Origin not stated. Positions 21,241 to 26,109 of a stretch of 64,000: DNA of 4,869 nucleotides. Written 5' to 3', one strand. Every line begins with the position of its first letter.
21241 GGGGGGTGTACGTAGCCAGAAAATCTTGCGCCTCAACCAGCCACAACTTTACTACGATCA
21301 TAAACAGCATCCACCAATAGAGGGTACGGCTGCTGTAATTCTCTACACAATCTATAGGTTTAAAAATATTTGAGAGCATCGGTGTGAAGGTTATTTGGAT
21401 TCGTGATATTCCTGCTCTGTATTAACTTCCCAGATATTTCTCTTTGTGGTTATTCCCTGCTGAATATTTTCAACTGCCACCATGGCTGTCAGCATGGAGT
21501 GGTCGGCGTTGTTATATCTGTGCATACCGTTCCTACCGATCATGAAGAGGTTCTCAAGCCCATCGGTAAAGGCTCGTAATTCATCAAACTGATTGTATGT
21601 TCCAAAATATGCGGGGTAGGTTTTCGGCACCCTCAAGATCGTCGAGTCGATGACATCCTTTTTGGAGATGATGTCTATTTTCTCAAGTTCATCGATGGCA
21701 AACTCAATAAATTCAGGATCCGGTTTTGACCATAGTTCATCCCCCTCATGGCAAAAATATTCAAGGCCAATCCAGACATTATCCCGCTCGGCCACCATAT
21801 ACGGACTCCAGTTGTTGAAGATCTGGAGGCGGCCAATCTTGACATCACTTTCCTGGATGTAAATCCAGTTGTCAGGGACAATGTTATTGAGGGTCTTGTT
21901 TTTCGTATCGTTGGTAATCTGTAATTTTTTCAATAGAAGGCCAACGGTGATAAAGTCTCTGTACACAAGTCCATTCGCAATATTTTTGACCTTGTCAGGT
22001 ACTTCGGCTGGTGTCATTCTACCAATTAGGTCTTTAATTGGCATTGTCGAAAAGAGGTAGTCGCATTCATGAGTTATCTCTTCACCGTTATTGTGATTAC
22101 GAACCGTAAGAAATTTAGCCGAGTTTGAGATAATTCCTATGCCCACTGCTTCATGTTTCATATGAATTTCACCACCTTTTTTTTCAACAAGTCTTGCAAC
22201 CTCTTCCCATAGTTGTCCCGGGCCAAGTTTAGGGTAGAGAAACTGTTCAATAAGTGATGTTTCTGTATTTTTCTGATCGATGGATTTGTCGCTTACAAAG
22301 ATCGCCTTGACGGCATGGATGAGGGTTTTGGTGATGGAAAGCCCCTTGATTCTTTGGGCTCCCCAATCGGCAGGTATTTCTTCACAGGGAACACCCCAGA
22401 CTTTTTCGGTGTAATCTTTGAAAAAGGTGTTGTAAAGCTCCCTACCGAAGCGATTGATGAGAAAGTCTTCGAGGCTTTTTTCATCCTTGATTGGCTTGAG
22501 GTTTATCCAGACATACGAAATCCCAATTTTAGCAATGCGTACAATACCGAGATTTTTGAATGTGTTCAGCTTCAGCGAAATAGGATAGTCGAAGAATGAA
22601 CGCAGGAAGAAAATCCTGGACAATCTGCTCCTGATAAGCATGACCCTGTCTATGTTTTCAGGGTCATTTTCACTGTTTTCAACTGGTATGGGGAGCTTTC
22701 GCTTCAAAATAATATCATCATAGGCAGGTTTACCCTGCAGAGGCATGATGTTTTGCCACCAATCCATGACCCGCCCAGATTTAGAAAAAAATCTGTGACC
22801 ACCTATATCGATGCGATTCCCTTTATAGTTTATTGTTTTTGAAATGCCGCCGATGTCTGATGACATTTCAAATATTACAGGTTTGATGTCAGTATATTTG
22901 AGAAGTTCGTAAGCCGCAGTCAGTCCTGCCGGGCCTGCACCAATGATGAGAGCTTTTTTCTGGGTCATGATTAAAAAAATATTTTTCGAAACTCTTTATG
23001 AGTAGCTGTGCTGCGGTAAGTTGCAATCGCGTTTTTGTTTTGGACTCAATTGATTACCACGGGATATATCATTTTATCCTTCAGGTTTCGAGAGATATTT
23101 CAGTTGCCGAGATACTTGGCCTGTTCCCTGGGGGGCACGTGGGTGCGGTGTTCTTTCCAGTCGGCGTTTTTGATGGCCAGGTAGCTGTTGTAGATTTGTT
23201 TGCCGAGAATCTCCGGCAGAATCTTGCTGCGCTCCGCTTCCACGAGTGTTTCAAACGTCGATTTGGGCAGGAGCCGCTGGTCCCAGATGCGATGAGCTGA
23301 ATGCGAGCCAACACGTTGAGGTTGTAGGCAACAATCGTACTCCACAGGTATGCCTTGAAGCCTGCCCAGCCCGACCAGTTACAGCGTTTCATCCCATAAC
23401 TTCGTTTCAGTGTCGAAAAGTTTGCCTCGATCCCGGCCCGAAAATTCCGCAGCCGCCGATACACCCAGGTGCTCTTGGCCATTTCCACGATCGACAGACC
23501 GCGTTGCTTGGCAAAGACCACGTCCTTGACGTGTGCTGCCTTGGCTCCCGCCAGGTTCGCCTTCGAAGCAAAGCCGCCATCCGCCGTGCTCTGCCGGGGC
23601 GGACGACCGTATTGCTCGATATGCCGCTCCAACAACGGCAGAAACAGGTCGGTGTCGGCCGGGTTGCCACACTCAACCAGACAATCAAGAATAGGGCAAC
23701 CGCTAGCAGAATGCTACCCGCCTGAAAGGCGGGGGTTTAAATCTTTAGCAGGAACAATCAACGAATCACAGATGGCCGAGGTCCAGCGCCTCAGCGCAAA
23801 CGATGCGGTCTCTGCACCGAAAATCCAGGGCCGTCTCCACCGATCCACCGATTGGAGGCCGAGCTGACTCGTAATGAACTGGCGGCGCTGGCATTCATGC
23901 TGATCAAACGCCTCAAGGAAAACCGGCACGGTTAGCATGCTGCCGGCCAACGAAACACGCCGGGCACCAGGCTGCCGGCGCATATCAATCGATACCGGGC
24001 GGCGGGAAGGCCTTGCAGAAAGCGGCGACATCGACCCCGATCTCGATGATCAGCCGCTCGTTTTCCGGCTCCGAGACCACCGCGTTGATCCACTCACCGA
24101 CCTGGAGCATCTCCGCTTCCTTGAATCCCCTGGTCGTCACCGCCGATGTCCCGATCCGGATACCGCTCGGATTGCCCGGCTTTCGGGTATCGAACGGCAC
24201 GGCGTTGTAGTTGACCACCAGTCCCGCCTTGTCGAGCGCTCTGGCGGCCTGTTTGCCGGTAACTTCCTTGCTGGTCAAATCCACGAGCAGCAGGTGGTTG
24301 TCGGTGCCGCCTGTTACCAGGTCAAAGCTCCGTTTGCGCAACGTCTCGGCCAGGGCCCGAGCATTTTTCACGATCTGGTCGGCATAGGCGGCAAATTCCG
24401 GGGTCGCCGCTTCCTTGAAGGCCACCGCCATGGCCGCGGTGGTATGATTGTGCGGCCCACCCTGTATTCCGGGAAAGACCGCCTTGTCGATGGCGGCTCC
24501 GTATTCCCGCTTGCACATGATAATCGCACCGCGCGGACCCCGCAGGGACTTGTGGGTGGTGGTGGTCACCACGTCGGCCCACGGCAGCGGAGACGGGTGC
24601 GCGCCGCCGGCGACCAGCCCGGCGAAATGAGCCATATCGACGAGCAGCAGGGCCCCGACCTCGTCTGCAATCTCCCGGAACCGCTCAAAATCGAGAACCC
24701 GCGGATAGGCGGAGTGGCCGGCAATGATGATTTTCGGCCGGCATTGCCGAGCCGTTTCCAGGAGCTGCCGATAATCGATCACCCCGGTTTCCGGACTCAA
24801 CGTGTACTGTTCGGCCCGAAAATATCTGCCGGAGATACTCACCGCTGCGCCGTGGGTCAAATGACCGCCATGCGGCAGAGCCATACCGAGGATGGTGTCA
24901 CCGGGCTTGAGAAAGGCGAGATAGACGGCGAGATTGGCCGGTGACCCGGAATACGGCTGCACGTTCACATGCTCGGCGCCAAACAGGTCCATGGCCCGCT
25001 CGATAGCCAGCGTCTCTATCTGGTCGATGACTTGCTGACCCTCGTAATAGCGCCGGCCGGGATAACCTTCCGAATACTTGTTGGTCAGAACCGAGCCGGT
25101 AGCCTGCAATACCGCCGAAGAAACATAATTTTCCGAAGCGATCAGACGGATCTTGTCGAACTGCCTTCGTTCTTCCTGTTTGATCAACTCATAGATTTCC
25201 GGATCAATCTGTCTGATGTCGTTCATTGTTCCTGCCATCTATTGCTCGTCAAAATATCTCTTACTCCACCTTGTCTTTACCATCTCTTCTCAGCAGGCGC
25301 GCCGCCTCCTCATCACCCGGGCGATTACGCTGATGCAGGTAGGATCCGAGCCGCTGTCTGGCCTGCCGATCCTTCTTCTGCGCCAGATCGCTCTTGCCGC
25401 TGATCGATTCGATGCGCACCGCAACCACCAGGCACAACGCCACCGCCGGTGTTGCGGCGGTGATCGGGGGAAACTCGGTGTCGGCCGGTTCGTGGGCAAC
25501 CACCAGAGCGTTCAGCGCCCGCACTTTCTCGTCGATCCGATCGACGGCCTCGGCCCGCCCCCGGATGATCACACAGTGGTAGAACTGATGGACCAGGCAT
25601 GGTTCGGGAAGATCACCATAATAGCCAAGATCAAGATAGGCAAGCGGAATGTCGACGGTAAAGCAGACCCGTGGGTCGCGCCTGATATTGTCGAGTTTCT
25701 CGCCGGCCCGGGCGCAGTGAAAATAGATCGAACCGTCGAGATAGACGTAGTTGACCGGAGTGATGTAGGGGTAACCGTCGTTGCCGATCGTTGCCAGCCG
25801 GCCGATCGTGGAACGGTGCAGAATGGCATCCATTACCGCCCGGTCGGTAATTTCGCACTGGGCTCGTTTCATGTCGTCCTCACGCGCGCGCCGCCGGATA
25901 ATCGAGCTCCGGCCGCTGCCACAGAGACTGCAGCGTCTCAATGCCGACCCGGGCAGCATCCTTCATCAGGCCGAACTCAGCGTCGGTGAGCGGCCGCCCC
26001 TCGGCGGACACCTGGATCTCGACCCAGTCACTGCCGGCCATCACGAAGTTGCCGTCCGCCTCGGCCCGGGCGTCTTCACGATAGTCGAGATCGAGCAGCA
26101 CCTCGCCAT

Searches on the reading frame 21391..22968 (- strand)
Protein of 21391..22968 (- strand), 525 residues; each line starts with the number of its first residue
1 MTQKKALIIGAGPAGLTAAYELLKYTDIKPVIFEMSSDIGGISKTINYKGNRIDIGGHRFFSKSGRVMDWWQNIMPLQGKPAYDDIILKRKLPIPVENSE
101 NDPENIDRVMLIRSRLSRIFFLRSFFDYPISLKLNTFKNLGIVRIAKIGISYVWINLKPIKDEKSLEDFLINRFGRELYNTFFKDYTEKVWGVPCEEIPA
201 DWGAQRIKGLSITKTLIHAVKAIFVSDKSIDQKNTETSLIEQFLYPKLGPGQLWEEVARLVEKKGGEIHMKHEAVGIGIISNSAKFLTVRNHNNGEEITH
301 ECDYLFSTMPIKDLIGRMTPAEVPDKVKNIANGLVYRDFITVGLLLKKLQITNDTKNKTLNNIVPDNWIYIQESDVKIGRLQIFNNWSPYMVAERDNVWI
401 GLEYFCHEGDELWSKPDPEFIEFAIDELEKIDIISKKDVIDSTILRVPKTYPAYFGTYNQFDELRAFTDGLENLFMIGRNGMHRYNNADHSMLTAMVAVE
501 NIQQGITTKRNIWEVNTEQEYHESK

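Call 72: search_protein_families(library=pfam, proteins=[window:21391-22968:-], max_evalue=0.00001)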
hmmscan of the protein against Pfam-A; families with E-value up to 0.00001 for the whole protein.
window:21391-22968:- (525 aa): 2 families
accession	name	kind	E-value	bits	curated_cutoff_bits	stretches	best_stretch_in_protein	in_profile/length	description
PF13450.12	NAD_binding_8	-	1.8e-13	51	21.9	1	8-72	1-66/68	NAD(P)-binding Rossmann-like domain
PF01593.30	Amino_oxidase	-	1.8e-09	37.8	19.8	1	14-431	2-364/443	Flavin containing amine oxidoreductase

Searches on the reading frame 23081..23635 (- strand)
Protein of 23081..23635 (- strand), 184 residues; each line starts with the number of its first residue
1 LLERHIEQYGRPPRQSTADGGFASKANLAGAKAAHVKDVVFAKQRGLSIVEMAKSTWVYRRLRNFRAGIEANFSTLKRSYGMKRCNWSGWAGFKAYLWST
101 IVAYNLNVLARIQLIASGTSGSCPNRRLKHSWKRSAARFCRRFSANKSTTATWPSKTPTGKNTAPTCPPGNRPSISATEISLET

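Call 72: search_protein_families(library=pfam, proteins=[window:23081-23635:-], max_evalue=0.00001)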
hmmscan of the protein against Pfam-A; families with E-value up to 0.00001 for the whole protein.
window:23081-23635:- (184 aa): 1 family
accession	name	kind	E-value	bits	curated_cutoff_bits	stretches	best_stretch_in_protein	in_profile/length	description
PF01609.27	DDE_Tnp_1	-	7.9e-08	32.7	23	1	17-106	81-200/200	Transposase DDE domain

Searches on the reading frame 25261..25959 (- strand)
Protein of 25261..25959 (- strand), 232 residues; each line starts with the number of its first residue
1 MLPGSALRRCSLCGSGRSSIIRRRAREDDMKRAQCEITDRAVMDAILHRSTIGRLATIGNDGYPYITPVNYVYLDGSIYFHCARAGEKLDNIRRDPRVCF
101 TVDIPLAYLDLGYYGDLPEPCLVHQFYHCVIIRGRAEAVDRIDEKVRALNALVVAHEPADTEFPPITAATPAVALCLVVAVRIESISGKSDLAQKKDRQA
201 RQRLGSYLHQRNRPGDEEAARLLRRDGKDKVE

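Call 72: search_protein_families(library=pfam, proteins=[window:25261-25959:-], max_evalue=0.00001)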
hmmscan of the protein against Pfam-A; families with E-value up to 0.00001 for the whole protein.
window:25261-25959:- (232 aa): 3 families
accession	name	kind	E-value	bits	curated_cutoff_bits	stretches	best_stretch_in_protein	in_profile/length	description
PF12900.13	Pyridox_ox_2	-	5.7e-22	78.6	27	1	39-189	1-139/140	Pyridoxamine 5'-phosphate oxidase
PF01243.27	PNPOx_N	-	4.9e-16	59.6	28.1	1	43-147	5-84/120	Pyridoxamine 5'-phosphate oxidase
PF04299.18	FMN_bind_2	-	1.6e-08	34.9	22.4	1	33-162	5-140/168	Putative FMN-binding domain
